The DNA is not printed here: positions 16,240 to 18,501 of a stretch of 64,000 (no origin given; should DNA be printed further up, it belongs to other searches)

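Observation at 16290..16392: Oncocin-like proline-rich sORF with SD and terminator hairpin directly in front of a prolyl oligopeptidase gene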

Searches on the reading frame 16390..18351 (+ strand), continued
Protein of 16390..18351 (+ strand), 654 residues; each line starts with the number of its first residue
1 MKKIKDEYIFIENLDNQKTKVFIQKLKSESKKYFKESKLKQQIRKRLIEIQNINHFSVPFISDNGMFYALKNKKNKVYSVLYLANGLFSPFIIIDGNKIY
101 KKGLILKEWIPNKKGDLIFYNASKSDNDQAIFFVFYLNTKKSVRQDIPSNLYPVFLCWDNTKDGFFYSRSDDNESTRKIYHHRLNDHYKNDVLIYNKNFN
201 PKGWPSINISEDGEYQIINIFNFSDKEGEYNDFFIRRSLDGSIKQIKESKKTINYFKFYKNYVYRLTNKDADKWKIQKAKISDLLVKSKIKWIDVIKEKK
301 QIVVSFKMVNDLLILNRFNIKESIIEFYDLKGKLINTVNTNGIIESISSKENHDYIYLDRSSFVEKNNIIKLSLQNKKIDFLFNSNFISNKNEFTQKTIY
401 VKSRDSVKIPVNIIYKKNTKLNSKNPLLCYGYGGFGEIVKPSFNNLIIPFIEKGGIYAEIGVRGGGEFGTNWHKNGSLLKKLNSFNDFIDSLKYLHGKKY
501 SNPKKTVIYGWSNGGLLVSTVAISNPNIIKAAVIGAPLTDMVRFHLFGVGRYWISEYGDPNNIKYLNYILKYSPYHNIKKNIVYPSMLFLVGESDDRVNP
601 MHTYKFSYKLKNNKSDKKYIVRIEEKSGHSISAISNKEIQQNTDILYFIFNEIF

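Call 28: find_homologous_proteins(query=P0003, max_evalue=1e-100)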
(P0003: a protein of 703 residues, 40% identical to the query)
Query P0003 (703 aa): 129 proteins with E <= 1e-100 among 8000 candidates; the best 120 are listed.
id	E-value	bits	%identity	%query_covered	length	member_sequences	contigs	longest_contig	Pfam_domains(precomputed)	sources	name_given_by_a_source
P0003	0.0e+0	1626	100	100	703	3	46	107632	PF00326.28,PF02897.22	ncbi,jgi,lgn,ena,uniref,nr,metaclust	ncbi:MAG: Prolyl oligopeptidase [Parcubacteria group bacterium GW2011_GWF2_39_8b]|uniref:prolyl olig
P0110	1.8e-183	630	44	93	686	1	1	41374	PF00326.28,PF02897.22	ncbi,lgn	-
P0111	3.5e-169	583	42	93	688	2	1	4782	PF00326.28,PF02897.22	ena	-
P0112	2.3e-130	454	36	94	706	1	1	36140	PF00326.28,PF02897.22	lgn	-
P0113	5.9e-130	453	37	94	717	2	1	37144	PF00326.28,PF02897.22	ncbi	-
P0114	3.6e-124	434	35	93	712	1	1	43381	PF00326.28,PF02897.22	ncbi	-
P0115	7.0e-124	433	36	94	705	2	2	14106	PF00326.28,PF02897.22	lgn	-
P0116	1.8e-123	431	35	93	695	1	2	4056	PF00326.28,PF02897.22,PF12146.16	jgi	-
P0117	5.5e-122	427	35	93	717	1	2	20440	PF00326.28,PF02897.22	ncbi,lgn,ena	-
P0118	1.1e-121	426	34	93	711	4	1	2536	PF00326.28,PF02897.22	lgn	-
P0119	1.3e-121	425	36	93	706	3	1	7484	PF00326.28,PF02897.22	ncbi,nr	ncbi:MAG: prolyl oligopeptidase family serine peptidase [Bacteroidales bacterium]|nr:prolyl oligopep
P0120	3.3e-121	424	34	93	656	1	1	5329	PF00326.28,PF02897.22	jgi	jgi:prolyl oligopeptidase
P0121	5.3e-120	420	35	94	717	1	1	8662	PF00326.28,PF02897.22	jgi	-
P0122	6.6e-120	420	35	94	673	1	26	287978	PF00326.28,PF02897.22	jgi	jgi:prolyl oligopeptidase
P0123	6.9e-120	420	35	94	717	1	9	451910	PF00326.28,PF02897.22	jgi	jgi:prolyl oligopeptidase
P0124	7.1e-120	420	38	85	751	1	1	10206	PF00326.28,PF02897.22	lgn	-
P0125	1.9e-119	418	35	94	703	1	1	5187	PF00326.28,PF02897.22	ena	-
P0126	2.6e-119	418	34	93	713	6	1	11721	PF00326.28,PF02897.22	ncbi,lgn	-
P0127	3.5e-119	417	35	93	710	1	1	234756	PF00326.28,PF02897.22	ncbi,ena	-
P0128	6.3e-119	416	35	93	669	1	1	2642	PF00326.28,PF02897.22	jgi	-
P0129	7.3e-119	416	34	93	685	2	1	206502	PF00326.28,PF02897.22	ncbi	ncbi:MAG TPA: prolyl oligopeptidase family serine peptidase [Verrucomicrobiae bacterium]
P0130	1.5e-118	415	36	93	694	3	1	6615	PF00326.28,PF02897.22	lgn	-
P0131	1.5e-118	415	35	93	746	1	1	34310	PF00326.28,PF02897.22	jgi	jgi:prolyl oligopeptidase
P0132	4.0e-118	414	34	93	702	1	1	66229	PF00326.28,PF02897.22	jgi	-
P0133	5.7e-118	413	35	93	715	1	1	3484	PF00326.28,PF02897.22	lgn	-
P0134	9.0e-118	413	35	94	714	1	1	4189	PF00326.28,PF02897.22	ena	-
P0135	1.2e-117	412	34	93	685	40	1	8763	PF00326.28,PF02897.22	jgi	-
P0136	1.5e-117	412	34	94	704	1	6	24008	PF00326.28,PF02897.22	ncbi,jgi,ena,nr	ncbi:MAG: S9 family peptidase [Ignavibacteriales bacterium CG_4_9_14_3_um_filter_30_11]|nr:MAG: S9 f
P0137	1.5e-117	412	34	94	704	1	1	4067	PF00326.28,PF02897.22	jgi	-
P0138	2.6e-117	411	35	93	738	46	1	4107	PF00326.28,PF02897.22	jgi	jgi:prolyl oligopeptidase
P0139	4.4e-117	410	35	93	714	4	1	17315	PF00326.28,PF02897.22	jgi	-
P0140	6.4e-117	410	35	94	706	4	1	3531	PF00326.28,PF02897.22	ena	-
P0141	1.2e-116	409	35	89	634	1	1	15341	PF00326.28,PF02897.22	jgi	jgi:prolyl oligopeptidase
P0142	1.8e-116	408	34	93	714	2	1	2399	PF00326.28,PF02897.22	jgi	jgi:prolyl oligopeptidase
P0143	2.0e-116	408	35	93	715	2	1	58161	PF00326.28,PF02897.22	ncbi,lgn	-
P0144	3.1e-116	408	34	93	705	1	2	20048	PF00326.28,PF02897.22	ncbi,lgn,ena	-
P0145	3.7e-116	407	34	93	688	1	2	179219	PF00326.28,PF02897.22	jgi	jgi:prolyl oligopeptidase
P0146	6.6e-116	406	33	92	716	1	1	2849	PF00326.28,PF02897.22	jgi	jgi:prolyl oligopeptidase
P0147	8.3e-116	406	34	93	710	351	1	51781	PF00326.28,PF02897.22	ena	-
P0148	9.9e-116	406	35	93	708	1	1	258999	PF00326.28,PF02897.22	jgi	jgi:prolyl oligopeptidase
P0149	1.0e-115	406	35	91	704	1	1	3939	PF00326.28,PF02897.22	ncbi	-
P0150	2.4e-115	405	34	93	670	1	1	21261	PF00326.28,PF02897.22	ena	-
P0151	4.5e-115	404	32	93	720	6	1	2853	PF00326.28,PF02897.22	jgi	jgi:prolyl oligopeptidase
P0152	7.5e-115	403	35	89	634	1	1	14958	PF00326.28,PF02897.22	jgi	jgi:prolyl oligopeptidase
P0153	9.3e-115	403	34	94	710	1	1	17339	PF00326.28,PF02897.22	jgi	jgi:prolyl oligopeptidase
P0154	9.3e-115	403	35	93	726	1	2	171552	PF00326.28,PF02897.22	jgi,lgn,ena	-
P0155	9.7e-115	403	35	94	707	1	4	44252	PF00326.28,PF02897.22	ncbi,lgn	ncbi:MAG: prolyl oligopeptidase family serine peptidase [Chitinophagaceae bacterium]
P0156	1.3e-114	402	35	93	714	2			PF00326.28,PF02897.22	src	-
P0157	1.3e-114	402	34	93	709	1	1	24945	PF00326.28,PF02897.22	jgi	-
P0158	2.1e-114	402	32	94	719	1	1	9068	PF00326.28,PF02897.22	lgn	-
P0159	2.4e-114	401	33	93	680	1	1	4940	PF00326.28,PF02897.22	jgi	jgi:prolyl oligopeptidase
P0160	4.1e-114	401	34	93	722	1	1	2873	PF00326.28,PF02897.22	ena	-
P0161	4.4e-114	400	33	93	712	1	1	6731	PF00326.28,PF02897.22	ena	-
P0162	5.1e-114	400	34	93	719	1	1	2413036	PF00326.28,PF02897.22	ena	-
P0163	9.9e-114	399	34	93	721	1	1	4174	PF00326.28,PF02897.22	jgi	jgi:prolyl oligopeptidase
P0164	1.2e-113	399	34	94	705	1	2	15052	PF00326.28,PF02897.22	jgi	jgi:prolyl oligopeptidase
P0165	1.5e-113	399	33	93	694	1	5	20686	PF00326.28,PF02897.22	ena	-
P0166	2.1e-113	398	32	93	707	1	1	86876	PF00326.28,PF02897.22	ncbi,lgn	ncbi:MAG: prolyl oligopeptidase family serine peptidase [Wenzhouxiangellaceae bacterium]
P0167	4.0e-113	397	33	93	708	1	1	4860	PF00326.28,PF02897.22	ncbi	-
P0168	1.4e-112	396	33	93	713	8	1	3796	PF00326.28,PF02897.22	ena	-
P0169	1.7e-112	395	33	93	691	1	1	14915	PF00326.28,PF02897.22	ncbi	ncbi:MAG: prolyl oligopeptidase family serine peptidase [Verrucomicrobiota bacterium]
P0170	2.8e-112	394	34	93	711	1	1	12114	PF00326.28,PF02897.22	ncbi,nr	ncbi:MAG TPA: prolyl oligopeptidase family serine peptidase [Chryseosolibacter sp.]|nr:prolyl oligop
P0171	2.9e-112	394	34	93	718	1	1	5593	PF00326.28,PF02897.22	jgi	-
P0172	3.0e-112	394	34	93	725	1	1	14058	PF00326.28,PF02897.22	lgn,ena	-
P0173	4.3e-112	394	33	93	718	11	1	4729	PF00326.28,PF02897.22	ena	-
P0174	6.0e-112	393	34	93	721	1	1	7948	PF00326.28,PF02897.22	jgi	jgi:prolyl oligopeptidase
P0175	8.6e-112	393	34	93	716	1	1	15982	PF00326.28,PF02897.22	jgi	jgi:prolyl oligopeptidase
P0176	1.0e-111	393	34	94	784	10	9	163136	PF00326.28,PF02897.22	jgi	jgi:prolyl oligopeptidase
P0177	1.2e-111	392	33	94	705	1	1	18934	PF00326.28,PF02897.22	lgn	-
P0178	1.7e-111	392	32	93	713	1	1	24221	PF00326.28,PF02897.22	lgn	-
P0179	4.5e-111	390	34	93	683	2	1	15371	PF00326.28,PF02897.22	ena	-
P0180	1.2e-110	389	33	94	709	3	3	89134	PF00326.28,PF02897.22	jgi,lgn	jgi:prolyl oligopeptidase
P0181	2.0e-110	388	34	94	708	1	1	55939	PF00326.28,PF02897.22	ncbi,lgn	-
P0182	2.2e-110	388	33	90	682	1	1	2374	PF00326.28,PF02897.22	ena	-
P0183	2.7e-110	388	32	93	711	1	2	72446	PF00326.28,PF02897.22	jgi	-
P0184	3.6e-110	388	32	93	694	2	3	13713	PF00326.28,PF02897.22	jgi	jgi:prolyl oligopeptidase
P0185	3.7e-110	388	32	93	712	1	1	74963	PF00326.28,PF02897.22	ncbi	-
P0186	8.7e-110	386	33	94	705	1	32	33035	PF00326.28,PF02897.22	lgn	-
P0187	3.6e-109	384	33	94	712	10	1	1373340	PF00326.28,PF02897.22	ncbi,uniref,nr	ncbi:S9 family peptidase [Microbulbifer salipaludis]|uniref:prolyl oligopeptidase n=1 Tax=Microbulbi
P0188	4.1e-109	384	32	94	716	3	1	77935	PF00326.28,PF02897.22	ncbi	-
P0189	4.3e-109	384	33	93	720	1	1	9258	PF00326.28,PF02897.22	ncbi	-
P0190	6.9e-109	383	33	93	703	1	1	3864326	PF00326.28,PF02897.22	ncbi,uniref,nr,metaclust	ncbi:Prolyl endopeptidase precursor [Microbulbifer aggregans]|uniref:prolyl oligopeptidase n=1 Tax=M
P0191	7.1e-109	383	32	93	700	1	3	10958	PF00326.28,PF02897.22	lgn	-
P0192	7.3e-109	383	31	93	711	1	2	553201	PF00326.28,PF02897.22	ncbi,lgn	-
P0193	7.5e-109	383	32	93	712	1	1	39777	PF00326.28,PF02897.22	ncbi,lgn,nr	ncbi:MAG: S9 family peptidase [Balneolaceae bacterium]|nr:MAG: S9 family peptidase [Balneolaceae bac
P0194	7.9e-109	383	32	93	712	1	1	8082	PF00326.28,PF02897.22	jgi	-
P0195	9.6e-109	383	32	93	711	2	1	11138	PF00326.28,PF02897.22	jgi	-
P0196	1.0e-108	383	31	93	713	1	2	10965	PF00326.28,PF02897.22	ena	-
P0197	1.2e-108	383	31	93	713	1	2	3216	PF00326.28,PF02897.22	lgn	-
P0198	1.3e-108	382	40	56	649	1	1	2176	PF00326.28,PF02897.22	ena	-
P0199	1.6e-108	382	31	93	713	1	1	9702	PF00326.28,PF02897.22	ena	-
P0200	1.6e-108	382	31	93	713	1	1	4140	PF00326.28,PF02897.22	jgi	-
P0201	2.2e-108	382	33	85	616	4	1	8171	PF00326.28,PF02897.22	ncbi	ncbi:MAG: prolyl oligopeptidase family serine peptidase, partial [Woeseia sp.]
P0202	2.4e-108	381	32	93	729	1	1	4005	PF00326.28,PF02897.22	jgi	-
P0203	8.7e-108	380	31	93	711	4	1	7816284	PF00326.28,PF02897.22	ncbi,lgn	-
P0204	8.9e-108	380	33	93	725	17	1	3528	PF00326.28,PF02897.22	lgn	-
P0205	9.9e-108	379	32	93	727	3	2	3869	PF00326.28,PF02897.22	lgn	-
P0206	1.6e-107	379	34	93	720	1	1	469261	PF00326.28,PF02897.22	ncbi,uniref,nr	ncbi:MAG: prolyl oligopeptidase family serine peptidase [Sphingopyxis sp.]|uniref:prolyl oligopeptid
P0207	1.7e-107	379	33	93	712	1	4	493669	PF00326.28,PF02897.22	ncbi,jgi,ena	jgi:prolyl oligopeptidase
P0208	2.0e-107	378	32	100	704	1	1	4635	PF00326.28,PF02897.22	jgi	jgi:prolyl oligopeptidase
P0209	2.1e-107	378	32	93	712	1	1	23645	PF00326.28,PF02897.22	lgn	-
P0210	2.8e-107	378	34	89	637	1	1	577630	PF00326.28,PF02897.22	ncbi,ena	-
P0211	1.4e-106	376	32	93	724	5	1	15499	PF00326.28,PF02897.22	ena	-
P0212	2.3e-106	375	33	94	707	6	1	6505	PF00326.28,PF02897.22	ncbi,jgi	jgi:prolyl oligopeptidase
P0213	3.0e-106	375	32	93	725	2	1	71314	PF00326.28,PF02897.22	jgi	jgi:prolyl oligopeptidase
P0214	3.7e-106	374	31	93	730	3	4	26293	PF00326.28,PF02897.22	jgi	-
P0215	9.3e-106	373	32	93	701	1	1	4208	PF00326.28,PF02897.22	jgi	jgi:prolyl oligopeptidase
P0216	1.1e-105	373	33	93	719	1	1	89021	PF00326.28,PF02897.22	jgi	jgi:prolyl oligopeptidase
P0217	1.3e-105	372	31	95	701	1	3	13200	PF00326.28,PF02897.22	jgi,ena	-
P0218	3.1e-105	371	31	92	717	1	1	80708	PF00326.28,PF02897.22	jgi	jgi:prolyl oligopeptidase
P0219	3.9e-105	371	32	94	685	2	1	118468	PF00326.28,PF02897.22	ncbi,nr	ncbi:MAG: prolyl oligopeptidase family serine peptidase [Verrucomicrobiota bacterium]|nr:prolyl olig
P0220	4.8e-105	371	32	95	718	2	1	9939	PF00326.28,PF02897.22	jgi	jgi:prolyl oligopeptidase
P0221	2.6e-104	368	32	93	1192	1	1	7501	PF02129.25,PF00326.28,PF00561.27,PF02897.22,PF12146.16,PF08386.17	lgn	-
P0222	2.7e-104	368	32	93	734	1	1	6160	PF00326.28,PF02897.22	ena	-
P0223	4.3e-104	367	32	93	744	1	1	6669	PF00326.28,PF02897.22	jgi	jgi:prolyl oligopeptidase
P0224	4.9e-104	367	33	93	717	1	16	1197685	PF00326.28,PF02897.22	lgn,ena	-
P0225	9.2e-104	366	32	93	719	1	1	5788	PF00326.28,PF02897.22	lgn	-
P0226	1.2e-103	366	31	94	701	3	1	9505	PF00326.28,PF02897.22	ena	-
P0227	1.5e-103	366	33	93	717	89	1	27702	PF00326.28,PF02897.22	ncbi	-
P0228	1.5e-103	366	33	93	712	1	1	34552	PF00326.28,PF02897.22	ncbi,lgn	-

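Call 29: find_encoding_contigs(protein=P0110, flank=4000, max_places=2)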
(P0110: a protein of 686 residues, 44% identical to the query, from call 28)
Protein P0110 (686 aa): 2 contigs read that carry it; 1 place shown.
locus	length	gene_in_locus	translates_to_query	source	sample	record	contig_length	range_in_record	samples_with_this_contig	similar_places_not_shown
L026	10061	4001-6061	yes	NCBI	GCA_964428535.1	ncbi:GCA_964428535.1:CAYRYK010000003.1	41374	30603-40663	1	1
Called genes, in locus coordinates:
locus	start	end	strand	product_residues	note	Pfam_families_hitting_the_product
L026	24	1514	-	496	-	PF03193:RsgA_GTPase (faint), PF00005:ABC_tran, PF02463:SMC_N (faint), PF03205:MobB (faint), PF05729:NACHT (faint), PF13304:AAA_21 (faint), PF12848:ABC_tran_Xtn, PF00005:ABC_tran, +3 more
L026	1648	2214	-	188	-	PF02586:SRAP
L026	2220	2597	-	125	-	PF06397:Desulfoferrod_N, PF01880:Desulfoferrodox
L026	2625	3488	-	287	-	PF04018:VCA0040-like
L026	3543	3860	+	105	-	PF18920:DUF5671 (weak)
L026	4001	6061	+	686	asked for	PF02897:Peptidase_S9_N, PF00326:Peptidase_S9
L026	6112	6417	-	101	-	-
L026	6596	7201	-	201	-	PF13489:Methyltransf_23, PF13847:Methyltransf_31, PF08241:Methyltransf_11, PF08242:Methyltransf_12, PF13649:Methyltransf_25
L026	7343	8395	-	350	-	-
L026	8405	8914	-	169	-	-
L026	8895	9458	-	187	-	-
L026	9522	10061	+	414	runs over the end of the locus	-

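Call 30: find_encoding_contigs(protein=P0111, flank=4000, max_places=2)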
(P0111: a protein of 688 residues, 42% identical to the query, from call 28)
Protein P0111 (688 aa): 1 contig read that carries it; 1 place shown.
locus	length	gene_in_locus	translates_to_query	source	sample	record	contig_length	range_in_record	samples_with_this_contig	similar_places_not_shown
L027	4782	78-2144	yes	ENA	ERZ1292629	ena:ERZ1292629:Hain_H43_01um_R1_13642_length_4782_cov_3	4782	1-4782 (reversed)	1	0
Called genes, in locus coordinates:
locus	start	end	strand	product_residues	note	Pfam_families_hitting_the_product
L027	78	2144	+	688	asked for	PF02897:Peptidase_S9_N, PF00326:Peptidase_S9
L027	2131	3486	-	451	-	PF00291:PALP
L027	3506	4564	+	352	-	PF00814:TsaD, PF22521:HypF_C_2 (weak)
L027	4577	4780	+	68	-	?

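Call 31: find_encoding_contigs(protein=P0112, flank=4000, max_places=2)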
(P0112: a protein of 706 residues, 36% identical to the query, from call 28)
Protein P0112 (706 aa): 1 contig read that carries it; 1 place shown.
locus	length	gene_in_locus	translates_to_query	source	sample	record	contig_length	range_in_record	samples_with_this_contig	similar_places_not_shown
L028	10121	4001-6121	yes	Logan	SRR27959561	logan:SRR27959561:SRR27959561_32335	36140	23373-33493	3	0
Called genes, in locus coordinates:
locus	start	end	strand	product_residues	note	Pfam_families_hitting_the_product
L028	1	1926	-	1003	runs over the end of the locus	PF12895:ANAPC3 (faint), PF00515:TPR_1 (faint), PF07719:TPR_2 (faint), PF09976:TPR_21 (faint), PF13181:TPR_8 (faint), PF13424:TPR_12 (faint), PF13428:TPR_14 (faint), PF13174:TPR_6 (weak), +2 more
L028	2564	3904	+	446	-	PF03023:MurJ, PF13440:Polysacc_synt_3 (faint), PF01554:MatE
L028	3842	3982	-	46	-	-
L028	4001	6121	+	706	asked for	PF02897:Peptidase_S9_N, PF00326:Peptidase_S9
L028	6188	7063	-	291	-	PF17827:PrmC_N, PF10294:Methyltransf_16 (weak), PF02384:N6_Mtase (weak), PF06325:PrmA, PF05175:MTS, PF13847:Methyltransf_31, PF08242:Methyltransf_12, PF13649:Methyltransf_25, +1 more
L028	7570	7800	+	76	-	PF01809:YidD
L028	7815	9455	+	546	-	PF00595:PDZ (faint), PF13180:PDZ_2 (weak), PF17820:PDZ_6, PF03572:Peptidase_S41, PF28547:CHD_PDZ-protease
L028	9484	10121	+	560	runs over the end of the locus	PF04932:Wzy_C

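Call 32: find_encoding_contigs(protein=P0113, flank=4000, max_places=2)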
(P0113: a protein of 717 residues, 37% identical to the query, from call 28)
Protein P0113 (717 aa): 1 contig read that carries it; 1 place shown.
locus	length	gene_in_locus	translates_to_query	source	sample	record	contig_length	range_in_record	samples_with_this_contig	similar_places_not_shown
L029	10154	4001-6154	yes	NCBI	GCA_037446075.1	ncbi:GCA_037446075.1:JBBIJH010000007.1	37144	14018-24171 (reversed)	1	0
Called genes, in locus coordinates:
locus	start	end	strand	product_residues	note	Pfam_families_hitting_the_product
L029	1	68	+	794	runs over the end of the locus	PF13567:DUF4131, PF03772:Competence, PF00753:Lactamase_B, PF12706:Lactamase_B_2 (weak)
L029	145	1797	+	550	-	PF01642:MM_CoA_mutase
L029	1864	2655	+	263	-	PF22435:MRM3-like_sub_bind, PF08032:SpoU_sub_bind, PF00588:SpoU_methylase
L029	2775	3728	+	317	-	PF11583:AurF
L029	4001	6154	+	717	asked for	PF02897:Peptidase_S9_N, PF00326:Peptidase_S9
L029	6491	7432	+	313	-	PF03576:Peptidase_S58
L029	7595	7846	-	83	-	PF02627:CMD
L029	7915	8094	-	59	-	PF11127:YgaP-like_TM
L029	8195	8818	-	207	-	PF04542:Sigma70_r2, PF07638:Sigma70_ECF, PF08281:Sigma70_r4_2, PF04545:Sigma70_r4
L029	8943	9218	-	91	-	-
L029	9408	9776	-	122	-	-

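Call 49: search_solved_structures(query=window:16390-18351:+, max_evalue=1e-20)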
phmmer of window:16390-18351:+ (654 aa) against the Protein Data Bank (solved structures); distinct sequences matched with E-value up to 1e-20: 45.
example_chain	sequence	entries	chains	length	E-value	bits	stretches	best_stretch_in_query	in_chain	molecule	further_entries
2bkl_A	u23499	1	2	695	3.3e-81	276.9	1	10-651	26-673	PROLYL ENDOPEPTIDASE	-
7vgb_A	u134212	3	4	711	1.7e-75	258.1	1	4-634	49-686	prolyl oligopeptidase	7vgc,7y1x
6jci_A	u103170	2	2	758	2.7e-75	257.4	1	3-650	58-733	Prolyl endopeptidase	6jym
9q5g_A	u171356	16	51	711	3.8e-71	243.7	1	3-649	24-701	Prolyl endopeptidase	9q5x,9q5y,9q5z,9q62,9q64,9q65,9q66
1h2w_A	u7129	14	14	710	2.3e-70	241.1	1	3-649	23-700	PROLYL ENDOPEPTIDASE | PROTEIN (PROLYL OLIGOPEPTIDASE)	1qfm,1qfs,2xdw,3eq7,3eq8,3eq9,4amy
1e5t_A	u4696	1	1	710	2.6e-70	241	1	3-649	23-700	PROLYL ENDOPEPTIDASE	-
1vz2_A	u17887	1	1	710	2.6e-70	241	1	3-649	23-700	PROLYL ENDOPEPTIDASE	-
1vz3_A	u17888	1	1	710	4.3e-70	240.2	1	3-649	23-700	PROLYL ENDOPEPTIDASE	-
3ddu_A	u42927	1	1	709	4.6e-70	240.1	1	3-649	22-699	Prolyl endopeptidase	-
9hji_A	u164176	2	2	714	5.3e-70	239.9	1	5-651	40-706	Prolyl endopeptidase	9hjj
1e8m_A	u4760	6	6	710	6e-70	239.7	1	3-649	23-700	PROLYL ENDOPEPTIDASE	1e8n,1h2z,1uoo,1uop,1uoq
1h2x_A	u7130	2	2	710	8.3e-70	239.3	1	3-649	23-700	PROLYL ENDOPEPTIDASE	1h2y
1o6g_A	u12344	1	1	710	8.5e-70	239.2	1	3-649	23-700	Prolyl endopeptidase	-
1o6f_A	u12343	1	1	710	3e-69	237.5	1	3-649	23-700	Prolyl endopeptidase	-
4ax4_A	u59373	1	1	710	5.5e-69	236.6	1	3-649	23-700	PROLYL OLIGOPEPTIDASE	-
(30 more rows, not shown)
